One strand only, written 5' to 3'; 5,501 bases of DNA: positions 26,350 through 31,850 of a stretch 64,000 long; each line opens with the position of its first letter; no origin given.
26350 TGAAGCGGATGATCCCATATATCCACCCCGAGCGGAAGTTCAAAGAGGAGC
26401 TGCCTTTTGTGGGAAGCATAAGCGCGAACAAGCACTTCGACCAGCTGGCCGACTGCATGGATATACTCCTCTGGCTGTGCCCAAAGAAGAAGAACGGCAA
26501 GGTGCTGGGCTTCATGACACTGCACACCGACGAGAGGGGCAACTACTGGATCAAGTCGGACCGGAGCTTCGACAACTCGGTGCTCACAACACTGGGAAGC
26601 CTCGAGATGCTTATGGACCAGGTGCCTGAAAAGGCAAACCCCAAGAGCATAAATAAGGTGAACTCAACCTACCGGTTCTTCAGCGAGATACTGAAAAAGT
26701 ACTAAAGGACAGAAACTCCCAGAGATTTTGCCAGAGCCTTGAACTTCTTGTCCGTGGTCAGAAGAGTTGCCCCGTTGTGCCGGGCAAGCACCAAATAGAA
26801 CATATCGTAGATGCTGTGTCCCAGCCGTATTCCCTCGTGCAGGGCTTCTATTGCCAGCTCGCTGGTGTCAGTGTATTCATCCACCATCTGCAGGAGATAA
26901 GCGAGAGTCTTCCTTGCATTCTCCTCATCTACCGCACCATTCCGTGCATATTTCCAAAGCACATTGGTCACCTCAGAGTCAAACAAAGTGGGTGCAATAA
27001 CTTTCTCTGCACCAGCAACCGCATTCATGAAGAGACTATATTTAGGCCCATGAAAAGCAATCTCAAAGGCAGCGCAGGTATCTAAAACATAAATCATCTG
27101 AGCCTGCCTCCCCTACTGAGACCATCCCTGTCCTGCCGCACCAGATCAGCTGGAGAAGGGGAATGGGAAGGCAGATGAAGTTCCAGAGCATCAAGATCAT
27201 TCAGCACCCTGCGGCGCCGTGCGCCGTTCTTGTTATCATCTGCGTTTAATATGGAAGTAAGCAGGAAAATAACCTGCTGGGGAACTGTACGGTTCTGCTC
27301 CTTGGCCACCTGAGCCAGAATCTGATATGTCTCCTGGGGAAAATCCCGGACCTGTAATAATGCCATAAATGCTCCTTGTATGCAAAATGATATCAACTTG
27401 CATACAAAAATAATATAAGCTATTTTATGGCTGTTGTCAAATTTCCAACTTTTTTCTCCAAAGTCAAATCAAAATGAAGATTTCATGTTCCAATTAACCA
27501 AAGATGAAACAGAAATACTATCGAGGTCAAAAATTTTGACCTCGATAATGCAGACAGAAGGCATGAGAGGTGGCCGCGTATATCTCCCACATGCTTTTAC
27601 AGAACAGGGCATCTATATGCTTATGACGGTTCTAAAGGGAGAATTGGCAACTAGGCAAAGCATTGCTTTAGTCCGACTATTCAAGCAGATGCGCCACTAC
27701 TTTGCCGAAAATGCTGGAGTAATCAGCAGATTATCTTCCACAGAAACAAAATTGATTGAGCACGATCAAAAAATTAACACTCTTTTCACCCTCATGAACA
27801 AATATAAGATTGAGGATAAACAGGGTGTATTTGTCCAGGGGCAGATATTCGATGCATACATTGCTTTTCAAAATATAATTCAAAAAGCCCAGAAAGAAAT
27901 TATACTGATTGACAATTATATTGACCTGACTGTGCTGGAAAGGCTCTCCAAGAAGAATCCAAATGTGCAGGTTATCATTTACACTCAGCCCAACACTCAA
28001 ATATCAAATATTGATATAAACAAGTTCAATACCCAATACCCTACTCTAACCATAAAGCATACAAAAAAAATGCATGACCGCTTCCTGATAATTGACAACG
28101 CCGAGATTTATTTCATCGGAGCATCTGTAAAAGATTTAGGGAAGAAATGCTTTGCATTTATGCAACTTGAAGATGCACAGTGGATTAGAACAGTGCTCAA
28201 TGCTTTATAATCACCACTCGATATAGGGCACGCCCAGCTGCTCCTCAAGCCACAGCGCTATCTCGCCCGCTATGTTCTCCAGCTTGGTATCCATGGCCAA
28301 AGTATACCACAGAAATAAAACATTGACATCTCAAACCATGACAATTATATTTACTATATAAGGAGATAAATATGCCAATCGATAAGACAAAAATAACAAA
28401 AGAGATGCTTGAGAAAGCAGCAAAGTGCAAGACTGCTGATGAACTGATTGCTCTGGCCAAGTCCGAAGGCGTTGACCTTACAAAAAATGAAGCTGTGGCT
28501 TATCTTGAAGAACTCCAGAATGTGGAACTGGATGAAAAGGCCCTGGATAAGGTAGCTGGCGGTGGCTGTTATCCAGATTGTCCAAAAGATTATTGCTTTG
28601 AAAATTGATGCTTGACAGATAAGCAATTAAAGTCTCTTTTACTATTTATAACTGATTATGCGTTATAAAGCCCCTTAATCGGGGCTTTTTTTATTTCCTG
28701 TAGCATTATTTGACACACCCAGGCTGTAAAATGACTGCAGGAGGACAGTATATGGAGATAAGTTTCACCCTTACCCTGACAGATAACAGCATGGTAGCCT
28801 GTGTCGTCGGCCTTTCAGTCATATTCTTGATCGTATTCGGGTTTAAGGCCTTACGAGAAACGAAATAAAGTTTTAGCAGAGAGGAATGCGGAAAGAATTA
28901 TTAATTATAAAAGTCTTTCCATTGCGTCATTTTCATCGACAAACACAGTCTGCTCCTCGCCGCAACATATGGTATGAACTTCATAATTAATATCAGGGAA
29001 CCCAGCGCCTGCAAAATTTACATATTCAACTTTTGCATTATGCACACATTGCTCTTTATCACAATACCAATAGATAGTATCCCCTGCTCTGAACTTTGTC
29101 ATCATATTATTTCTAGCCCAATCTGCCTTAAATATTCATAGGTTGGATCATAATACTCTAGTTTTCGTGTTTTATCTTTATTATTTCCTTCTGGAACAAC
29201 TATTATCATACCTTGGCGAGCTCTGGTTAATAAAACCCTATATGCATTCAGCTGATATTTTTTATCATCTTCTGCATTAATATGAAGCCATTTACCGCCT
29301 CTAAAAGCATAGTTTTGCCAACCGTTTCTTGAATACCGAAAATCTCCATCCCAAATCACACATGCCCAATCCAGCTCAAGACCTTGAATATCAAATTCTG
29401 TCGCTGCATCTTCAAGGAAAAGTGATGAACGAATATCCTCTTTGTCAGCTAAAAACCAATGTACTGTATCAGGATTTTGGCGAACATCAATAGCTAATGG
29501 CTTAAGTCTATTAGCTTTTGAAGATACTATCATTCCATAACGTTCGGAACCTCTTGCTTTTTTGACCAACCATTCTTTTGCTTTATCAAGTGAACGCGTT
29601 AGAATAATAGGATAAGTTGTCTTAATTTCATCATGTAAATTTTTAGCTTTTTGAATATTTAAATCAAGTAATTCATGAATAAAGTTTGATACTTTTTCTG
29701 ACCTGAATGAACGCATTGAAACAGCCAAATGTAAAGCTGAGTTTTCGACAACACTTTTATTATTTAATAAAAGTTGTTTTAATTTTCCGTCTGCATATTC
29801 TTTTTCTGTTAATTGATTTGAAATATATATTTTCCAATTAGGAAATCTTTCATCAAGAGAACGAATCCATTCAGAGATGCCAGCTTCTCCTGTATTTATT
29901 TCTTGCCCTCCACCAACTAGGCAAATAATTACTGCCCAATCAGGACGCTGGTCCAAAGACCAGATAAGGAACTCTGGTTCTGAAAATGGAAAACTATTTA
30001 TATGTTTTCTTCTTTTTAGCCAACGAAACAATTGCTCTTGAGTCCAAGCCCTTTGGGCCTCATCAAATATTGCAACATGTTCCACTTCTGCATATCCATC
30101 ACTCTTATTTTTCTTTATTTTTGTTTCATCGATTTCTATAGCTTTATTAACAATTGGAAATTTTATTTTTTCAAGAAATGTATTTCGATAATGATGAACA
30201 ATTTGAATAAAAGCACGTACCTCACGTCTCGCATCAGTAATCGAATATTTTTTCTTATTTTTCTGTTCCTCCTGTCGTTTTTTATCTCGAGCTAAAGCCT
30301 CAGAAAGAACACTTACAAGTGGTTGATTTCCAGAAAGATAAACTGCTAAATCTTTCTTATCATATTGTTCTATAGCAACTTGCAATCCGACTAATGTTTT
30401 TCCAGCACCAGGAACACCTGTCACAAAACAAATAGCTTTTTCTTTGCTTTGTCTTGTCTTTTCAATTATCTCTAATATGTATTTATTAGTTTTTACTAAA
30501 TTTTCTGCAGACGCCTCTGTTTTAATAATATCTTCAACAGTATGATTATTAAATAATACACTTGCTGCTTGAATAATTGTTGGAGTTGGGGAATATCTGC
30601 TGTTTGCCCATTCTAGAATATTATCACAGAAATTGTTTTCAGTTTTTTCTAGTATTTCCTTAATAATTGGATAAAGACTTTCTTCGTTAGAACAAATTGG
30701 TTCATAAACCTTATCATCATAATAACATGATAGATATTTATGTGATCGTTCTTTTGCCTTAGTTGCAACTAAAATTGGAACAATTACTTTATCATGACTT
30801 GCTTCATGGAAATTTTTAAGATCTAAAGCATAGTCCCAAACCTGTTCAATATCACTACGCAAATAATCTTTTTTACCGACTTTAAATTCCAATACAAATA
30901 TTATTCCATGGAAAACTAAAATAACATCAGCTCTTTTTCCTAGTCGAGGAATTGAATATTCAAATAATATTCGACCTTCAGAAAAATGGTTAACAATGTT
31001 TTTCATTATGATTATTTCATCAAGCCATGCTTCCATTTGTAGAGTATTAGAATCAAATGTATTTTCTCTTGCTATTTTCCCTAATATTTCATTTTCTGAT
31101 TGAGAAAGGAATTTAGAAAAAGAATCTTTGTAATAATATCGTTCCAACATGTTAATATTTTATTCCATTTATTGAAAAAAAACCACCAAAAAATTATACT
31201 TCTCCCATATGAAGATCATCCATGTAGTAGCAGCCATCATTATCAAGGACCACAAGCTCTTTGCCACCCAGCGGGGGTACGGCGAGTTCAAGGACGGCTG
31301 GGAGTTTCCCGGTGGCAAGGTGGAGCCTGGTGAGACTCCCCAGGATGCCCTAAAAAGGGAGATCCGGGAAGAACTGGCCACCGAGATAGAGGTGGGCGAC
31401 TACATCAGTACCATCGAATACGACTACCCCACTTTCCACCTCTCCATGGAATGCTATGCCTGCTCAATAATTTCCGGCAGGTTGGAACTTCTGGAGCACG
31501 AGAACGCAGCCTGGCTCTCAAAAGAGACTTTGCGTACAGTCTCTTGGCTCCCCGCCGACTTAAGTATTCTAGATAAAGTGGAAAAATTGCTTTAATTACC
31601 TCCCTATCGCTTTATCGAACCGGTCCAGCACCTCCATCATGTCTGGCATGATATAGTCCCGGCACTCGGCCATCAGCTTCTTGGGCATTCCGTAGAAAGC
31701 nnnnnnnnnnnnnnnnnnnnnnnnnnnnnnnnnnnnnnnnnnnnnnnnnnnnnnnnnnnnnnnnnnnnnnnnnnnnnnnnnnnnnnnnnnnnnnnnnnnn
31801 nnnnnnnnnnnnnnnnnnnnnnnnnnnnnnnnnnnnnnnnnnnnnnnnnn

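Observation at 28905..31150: Two-gene operon: DUF2075 nuclease/P-loop NTPase translationally coupled to a 66-aa Cys-containing protein, a candidate defence system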

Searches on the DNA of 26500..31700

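Call 78: search_rna_families(source=window, start=26500, end=31700, threshold=evalue, max_evalue=1)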
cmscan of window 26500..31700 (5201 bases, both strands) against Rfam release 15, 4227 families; matches with E-value up to 1: 3.
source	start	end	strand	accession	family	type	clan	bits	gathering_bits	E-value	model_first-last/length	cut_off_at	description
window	28620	28702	+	RF02502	Atu_C8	Gene; sRNA;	-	22.2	50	0.55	1-122/122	no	Rhizobiales sRNA Atu_C8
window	28522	28695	+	RF00022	GcvB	Gene;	-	19.4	42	0.46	1-204/204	no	GcvB RNA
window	27453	27490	+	RF00180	REN-SRE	Cis-reg;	-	18.4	41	0.5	1-37/37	no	Renin stability regulatory element (REN-SRE)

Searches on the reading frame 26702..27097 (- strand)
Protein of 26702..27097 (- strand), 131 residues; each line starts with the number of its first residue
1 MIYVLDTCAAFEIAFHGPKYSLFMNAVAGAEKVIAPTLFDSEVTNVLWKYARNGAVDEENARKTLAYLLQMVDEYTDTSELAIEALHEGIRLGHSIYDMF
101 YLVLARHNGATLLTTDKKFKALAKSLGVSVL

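Call 3: search_protein_families(library=pfam, proteins=[window:26702-27097:-], max_evalue=0.01)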
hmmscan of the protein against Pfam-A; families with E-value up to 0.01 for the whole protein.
window:26702-27097:- (131 aa): 1 family
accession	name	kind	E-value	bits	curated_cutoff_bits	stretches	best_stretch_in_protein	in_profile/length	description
PF01850.27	PIN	-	5.2e-13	50.1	23.6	1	3-124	1-119/120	PIN domain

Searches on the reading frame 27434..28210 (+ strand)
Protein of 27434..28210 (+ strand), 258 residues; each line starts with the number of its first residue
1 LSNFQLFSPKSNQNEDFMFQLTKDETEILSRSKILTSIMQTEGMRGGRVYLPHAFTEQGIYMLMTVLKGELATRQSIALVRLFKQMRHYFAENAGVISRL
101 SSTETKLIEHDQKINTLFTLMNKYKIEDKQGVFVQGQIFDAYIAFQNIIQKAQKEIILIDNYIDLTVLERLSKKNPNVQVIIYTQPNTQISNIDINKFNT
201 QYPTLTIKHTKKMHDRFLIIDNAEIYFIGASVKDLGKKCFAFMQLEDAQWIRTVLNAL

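Call 3: search_protein_families(library=pfam, proteins=[window:27434-28210:+], max_evalue=0.01)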
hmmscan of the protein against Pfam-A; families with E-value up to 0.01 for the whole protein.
window:27434-28210:+ (258 aa): 2 families
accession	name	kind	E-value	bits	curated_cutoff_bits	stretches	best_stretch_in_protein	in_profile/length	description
PF10543.14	ORF6N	-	7.6e-11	42.6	27.8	1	14-66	40-86/86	ORF6N domain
PF13644.11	DKNYY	-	0.002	19.2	25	0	181-242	7-57/141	DKNYY family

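Call 4: search_protein_families(library=padloc, proteins=[window:27434-28210:+], max_evalue=0.1)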
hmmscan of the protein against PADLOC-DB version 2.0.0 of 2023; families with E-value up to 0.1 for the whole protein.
window:27434-28210:+ (258 aa): 4 families
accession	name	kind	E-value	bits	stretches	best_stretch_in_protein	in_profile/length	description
PDLC04869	PDC-S05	-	7.8e-92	305.7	1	14-257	58-299/306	-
PDLC04879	PDC-S05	-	4.6e-47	158.8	1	86-249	112-277/285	-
PDLC04856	PDC-S05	-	1.4e-23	81.5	1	14-129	53-166/177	-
PDLC04849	PDC-S05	-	5.8e-14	50.2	1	14-98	51-129/183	-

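Call 5: search_protein_families(library=ncbifam, proteins=[window:27434-28210:+], max_evalue=0.01)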
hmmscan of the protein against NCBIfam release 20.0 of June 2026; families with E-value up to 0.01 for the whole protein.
window:27434-28210:+ (258 aa): 1 family
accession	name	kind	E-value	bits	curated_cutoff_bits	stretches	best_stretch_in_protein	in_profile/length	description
NF040700.1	VPA1262_N_dom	domain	4.8e-07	28.9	80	1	107-251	289-468/478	VPA1262 family N-terminal domain-containing protein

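Call 6: search_protein_families(library=phrogs, proteins=[window:27434-28210:+], max_evalue=0.01)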
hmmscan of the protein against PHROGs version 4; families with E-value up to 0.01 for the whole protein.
window:27434-28210:+ (258 aa): 0 families

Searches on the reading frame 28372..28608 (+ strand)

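Call 3: search_protein_families(library=pfam, proteins=[window:28372-28608:+], max_evalue=0.01)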
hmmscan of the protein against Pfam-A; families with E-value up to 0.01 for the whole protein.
window:28372-28608:+ (78 aa): 2 families
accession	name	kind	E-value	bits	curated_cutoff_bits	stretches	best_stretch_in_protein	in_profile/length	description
PF07862.16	Nif11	-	0.00038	21.1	23.8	1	10-40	17-47/48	Nif11 domain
PF11116.13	DUF2624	-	0.0045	18.2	24.7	1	7-54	2-49/83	Protein of unknown function (DUF2624)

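Call 4: search_protein_families(library=padloc, proteins=[window:28372-28608:+], max_evalue=0.1)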
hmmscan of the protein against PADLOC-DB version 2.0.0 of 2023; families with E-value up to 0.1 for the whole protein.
window:28372-28608:+ (78 aa): 0 families

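Call 5: search_protein_families(library=ncbifam, proteins=[window:28372-28608:+], max_evalue=0.01)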
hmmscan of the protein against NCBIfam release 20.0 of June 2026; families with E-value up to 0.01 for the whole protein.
window:28372-28608:+ (78 aa): 1 family
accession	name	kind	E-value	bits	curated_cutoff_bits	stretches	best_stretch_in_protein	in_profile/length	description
TIGR03798.1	leader_Nif11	subfamily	2.7e-05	24.3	32.3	1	10-64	17-68/68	Nif11-like leader peptide family RiPP precursor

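Call 6: search_protein_families(library=phrogs, proteins=[window:28372-28608:+], max_evalue=0.01)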
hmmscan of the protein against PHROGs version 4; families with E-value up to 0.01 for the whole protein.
window:28372-28608:+ (78 aa): 0 families

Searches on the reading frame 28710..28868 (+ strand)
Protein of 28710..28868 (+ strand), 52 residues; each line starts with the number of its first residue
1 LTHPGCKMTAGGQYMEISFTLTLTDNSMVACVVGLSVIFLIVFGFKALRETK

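Call 3: search_protein_families(library=pfam, proteins=[window:28710-28868:+], max_evalue=0.01)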
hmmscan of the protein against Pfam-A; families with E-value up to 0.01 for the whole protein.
window:28710-28868:+ (52 aa): 0 families

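Call 5: search_protein_families(library=ncbifam, proteins=[window:28710-28868:+], max_evalue=0.01)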
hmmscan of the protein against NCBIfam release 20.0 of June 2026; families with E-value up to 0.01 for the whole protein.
window:28710-28868:+ (52 aa): 1 family
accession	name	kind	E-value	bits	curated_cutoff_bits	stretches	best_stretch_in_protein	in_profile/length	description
TIGR03518.1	ABC_perm_GldF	equivalog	0.0024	17.9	288.5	1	19-50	156-187/240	gliding motility-associated ABC transporter permease subunit GldF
